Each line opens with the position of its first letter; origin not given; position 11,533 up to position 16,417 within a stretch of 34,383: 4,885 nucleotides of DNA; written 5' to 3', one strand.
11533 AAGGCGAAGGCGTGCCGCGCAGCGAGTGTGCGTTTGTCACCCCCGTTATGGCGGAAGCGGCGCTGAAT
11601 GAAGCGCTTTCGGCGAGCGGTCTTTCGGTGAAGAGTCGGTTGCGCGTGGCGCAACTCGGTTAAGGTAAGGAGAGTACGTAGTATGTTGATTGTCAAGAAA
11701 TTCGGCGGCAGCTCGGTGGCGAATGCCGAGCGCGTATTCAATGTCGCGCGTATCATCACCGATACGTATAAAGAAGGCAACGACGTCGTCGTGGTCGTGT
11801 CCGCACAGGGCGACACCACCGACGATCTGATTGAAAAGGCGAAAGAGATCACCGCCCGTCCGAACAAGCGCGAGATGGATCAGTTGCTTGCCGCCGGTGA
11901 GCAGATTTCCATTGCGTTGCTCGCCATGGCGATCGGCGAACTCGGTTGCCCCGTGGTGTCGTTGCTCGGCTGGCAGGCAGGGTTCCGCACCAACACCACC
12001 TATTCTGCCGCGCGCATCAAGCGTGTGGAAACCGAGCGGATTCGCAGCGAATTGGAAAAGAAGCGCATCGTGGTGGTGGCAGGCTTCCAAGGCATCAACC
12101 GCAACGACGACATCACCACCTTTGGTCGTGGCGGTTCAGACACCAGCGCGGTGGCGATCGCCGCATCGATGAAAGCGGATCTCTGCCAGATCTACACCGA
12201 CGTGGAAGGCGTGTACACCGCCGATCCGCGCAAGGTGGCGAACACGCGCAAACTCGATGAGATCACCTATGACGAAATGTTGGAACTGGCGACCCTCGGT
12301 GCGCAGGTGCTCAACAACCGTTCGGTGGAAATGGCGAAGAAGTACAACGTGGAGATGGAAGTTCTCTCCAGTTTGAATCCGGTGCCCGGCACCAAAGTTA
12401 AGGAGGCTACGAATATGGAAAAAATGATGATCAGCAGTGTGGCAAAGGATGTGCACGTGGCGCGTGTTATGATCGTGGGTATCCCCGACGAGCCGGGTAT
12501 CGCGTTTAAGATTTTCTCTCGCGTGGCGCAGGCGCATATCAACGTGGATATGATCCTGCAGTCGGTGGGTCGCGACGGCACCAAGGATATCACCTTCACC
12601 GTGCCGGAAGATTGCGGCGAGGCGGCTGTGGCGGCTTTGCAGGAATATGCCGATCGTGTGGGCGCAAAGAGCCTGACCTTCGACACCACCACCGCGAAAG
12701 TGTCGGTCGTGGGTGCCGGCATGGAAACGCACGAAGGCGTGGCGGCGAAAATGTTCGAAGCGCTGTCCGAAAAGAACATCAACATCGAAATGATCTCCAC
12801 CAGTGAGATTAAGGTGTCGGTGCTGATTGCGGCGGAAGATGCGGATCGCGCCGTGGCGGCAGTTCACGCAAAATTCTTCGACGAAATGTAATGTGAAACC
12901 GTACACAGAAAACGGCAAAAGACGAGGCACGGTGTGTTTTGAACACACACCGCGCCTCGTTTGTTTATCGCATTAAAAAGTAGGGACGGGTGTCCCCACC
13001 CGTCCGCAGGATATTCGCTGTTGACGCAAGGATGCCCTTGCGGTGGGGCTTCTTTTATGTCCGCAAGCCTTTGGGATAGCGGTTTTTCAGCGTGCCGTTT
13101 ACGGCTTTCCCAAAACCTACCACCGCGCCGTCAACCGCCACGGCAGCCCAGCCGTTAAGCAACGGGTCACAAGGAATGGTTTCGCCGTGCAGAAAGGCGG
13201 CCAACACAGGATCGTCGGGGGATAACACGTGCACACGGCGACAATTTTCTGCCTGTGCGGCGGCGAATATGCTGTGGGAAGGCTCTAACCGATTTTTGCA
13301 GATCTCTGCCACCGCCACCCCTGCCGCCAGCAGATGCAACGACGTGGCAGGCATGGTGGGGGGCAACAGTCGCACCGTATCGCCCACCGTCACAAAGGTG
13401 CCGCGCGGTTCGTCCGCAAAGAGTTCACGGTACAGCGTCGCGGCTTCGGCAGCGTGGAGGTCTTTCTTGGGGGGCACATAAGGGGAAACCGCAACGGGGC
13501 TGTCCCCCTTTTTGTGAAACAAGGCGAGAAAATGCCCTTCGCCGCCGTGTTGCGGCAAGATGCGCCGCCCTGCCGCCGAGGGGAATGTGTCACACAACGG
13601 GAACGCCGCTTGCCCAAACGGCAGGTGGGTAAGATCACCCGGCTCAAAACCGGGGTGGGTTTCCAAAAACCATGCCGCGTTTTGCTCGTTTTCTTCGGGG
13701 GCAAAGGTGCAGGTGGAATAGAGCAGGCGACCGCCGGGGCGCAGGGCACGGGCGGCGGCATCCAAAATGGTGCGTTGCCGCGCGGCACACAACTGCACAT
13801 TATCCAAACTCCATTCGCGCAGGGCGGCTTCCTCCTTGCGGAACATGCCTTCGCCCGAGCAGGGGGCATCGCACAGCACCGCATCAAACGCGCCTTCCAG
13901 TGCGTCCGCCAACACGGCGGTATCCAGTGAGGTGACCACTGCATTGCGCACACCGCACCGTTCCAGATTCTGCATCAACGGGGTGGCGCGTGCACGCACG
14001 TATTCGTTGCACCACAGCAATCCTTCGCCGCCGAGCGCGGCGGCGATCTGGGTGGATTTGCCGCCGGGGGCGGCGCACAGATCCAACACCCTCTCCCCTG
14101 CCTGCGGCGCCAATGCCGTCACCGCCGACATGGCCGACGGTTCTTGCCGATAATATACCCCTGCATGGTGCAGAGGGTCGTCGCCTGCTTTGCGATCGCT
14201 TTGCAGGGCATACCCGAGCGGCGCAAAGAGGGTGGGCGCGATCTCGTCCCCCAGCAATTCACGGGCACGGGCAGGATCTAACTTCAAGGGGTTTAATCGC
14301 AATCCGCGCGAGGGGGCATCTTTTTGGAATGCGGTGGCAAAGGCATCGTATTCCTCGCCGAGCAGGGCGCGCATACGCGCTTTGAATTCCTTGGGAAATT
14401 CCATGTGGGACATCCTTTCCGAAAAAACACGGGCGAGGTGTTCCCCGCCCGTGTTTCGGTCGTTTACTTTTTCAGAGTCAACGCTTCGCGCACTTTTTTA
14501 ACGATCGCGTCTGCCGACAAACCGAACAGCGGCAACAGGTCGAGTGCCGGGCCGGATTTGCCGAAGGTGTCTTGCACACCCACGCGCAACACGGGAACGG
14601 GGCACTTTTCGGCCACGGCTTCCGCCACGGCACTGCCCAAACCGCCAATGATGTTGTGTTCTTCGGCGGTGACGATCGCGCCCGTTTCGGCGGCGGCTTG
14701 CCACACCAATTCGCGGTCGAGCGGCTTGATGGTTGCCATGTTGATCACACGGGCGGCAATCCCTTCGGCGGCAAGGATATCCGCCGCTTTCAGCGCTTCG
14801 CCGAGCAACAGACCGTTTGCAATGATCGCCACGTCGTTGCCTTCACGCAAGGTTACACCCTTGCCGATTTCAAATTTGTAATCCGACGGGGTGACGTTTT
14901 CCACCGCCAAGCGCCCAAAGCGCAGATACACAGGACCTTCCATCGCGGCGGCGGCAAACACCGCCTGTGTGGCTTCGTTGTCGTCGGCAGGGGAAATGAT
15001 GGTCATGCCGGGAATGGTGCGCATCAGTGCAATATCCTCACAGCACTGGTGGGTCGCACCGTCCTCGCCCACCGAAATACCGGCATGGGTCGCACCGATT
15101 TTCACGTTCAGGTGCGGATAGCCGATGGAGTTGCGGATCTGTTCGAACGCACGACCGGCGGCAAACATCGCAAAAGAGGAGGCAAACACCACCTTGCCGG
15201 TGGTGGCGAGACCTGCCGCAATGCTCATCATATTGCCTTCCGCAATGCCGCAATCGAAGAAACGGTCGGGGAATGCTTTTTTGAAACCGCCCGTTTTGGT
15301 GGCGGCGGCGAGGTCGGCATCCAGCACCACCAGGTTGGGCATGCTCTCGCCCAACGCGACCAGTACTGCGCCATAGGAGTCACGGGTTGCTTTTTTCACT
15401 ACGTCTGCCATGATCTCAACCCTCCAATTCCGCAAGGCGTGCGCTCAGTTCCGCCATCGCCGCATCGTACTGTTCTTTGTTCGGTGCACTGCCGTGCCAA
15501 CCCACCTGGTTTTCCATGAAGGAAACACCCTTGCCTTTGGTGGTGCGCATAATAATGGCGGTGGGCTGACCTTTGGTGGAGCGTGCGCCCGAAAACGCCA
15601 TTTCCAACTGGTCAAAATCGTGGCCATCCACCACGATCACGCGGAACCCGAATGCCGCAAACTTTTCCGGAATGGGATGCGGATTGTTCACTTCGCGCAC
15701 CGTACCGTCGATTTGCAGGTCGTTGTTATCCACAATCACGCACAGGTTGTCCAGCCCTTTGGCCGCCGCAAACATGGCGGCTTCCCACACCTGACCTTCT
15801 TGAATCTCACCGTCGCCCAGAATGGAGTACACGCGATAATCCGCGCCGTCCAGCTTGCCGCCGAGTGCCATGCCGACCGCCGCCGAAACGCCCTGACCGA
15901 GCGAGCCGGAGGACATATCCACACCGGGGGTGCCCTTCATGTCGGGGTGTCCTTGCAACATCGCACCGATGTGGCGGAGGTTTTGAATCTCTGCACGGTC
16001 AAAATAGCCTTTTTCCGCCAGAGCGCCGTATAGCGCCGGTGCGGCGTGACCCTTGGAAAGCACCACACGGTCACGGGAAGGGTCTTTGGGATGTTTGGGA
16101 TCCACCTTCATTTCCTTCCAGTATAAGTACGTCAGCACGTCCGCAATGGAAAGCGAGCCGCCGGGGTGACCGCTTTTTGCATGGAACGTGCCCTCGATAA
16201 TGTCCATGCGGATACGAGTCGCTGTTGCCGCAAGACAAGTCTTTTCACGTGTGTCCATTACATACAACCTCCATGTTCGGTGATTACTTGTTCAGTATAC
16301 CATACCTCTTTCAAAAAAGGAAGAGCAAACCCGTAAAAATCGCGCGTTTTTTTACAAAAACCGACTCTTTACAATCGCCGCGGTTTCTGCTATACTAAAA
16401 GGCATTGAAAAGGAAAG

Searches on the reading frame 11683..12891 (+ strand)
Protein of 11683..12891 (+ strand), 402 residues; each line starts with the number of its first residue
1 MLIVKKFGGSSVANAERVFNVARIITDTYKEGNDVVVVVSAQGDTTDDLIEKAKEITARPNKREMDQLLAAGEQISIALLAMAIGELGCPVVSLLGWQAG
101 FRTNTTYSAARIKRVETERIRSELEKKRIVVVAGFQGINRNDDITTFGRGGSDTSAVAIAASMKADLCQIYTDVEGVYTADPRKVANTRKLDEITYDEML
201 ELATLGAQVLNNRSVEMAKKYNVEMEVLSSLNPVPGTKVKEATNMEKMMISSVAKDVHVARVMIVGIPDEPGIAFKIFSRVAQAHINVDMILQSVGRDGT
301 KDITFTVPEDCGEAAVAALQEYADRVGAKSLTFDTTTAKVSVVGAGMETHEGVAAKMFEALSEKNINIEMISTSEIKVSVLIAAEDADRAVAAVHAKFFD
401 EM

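Call 36: search_protein_families(library=pfam, proteins=[window:11683-12891:+], max_evalue=0.001)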
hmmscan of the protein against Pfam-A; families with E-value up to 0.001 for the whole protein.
window:11683-12891:+ (402 aa): 4 families
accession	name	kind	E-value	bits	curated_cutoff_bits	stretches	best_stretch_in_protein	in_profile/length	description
PF00696.33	AA_kinase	-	1.4e-54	185.7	24.9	1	1-228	1-233/234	Amino acid kinase family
PF22468.2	ACT_9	-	7.9e-38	128.5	27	2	340-398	1-61/61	ACT domain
PF13840.12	ACT_7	-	3e-20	72.3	27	1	336-395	5-64/65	ACT domain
PF01842.31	ACT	-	4.7e-15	55.5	27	2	264-321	4-60/66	ACT domain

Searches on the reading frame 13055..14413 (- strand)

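Call 36: search_protein_families(library=pfam, proteins=[window:13055-14413:-], max_evalue=0.001)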
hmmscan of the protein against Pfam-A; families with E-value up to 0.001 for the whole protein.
window:13055-14413:- (452 aa): 5 families
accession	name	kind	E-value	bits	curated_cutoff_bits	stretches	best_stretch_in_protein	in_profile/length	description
PF01189.24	Methyltr_RsmB-F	-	1.5e-40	139.4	27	1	99-299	2-198/199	16S rRNA methyltransferase RsmB/F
PF17125.10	Methyltr_RsmF_N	-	6.5e-21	75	34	1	6-92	1-86/86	N-terminal domain of 16S rRNA methyltransferase RsmF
PF13636.12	Methyltranf_PUA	-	4.3e-18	65.5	27.6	1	405-451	2-48/49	RNA-binding PUA-like domain of methyltransferase RsmF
PF17126.11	RsmF_methylt_CI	-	7.9e-06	26.2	27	1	333-381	7-56/61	RsmF rRNA methyltransferase first C-terminal domain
PF01728.25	FtsJ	-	0.00023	21.6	24.1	1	105-236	21-141/181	FtsJ-like methyltransferase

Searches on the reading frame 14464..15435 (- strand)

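Call 37: search_protein_families(library=pfam, proteins=[window:14464-15435:-], max_evalue=0.001)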
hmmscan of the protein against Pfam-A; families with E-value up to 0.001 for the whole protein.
window:14464-15435:- (323 aa): 4 families
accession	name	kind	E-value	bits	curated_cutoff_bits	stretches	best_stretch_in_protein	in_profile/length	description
PF02779.29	Transket_pyr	-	4e-43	147.5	27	1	15-178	3-172/174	Transketolase, pyrimidine binding domain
PF02780.25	Transketolase_C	-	4e-35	120.9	25.9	1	191-311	1-124/124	Transketolase, C-terminal domain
PF22613.1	Transketolase_C_1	-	6.5e-07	30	27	1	199-306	11-112/113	Transketolase-like TK C-terminal domain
PF17147.9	PFOR_II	-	0.00099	19.9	27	0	201-275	2-79/102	Pyruvate:ferredoxin oxidoreductase core domain II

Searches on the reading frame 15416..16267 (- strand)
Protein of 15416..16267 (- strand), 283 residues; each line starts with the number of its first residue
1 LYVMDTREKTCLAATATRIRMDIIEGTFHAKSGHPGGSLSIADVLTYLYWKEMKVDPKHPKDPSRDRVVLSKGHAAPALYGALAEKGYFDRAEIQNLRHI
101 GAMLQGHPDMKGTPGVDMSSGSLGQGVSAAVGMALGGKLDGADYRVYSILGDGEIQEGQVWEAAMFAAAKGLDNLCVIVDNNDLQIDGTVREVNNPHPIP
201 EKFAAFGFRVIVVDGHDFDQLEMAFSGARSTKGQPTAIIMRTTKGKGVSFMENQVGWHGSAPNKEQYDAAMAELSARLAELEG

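Call 37: search_protein_families(library=pfam, proteins=[window:15416-16267:-], max_evalue=0.001)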
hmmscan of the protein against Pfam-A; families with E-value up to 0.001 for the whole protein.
window:15416-16267:- (283 aa): 4 families
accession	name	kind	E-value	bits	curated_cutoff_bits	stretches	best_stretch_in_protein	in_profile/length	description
PF00456.26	Transketolase_N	-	6.6e-55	186.8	22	1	17-268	7-269/334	Transketolase, thiamine diphosphate binding domain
PF13292.11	DXP_synthase_N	-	9e-13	48.5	21.2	1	12-192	18-181/274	1-deoxy-D-xylulose-5-phosphate synthase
PF00676.26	E1_dh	-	1.4e-08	34.5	22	1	116-225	96-204/300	Dehydrogenase E1 component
PF02775.26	TPP_enzyme_C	-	1.6e-05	25.2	21.9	1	120-186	27-87/151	Thiamine pyrophosphate enzyme, C-terminal TPP binding domain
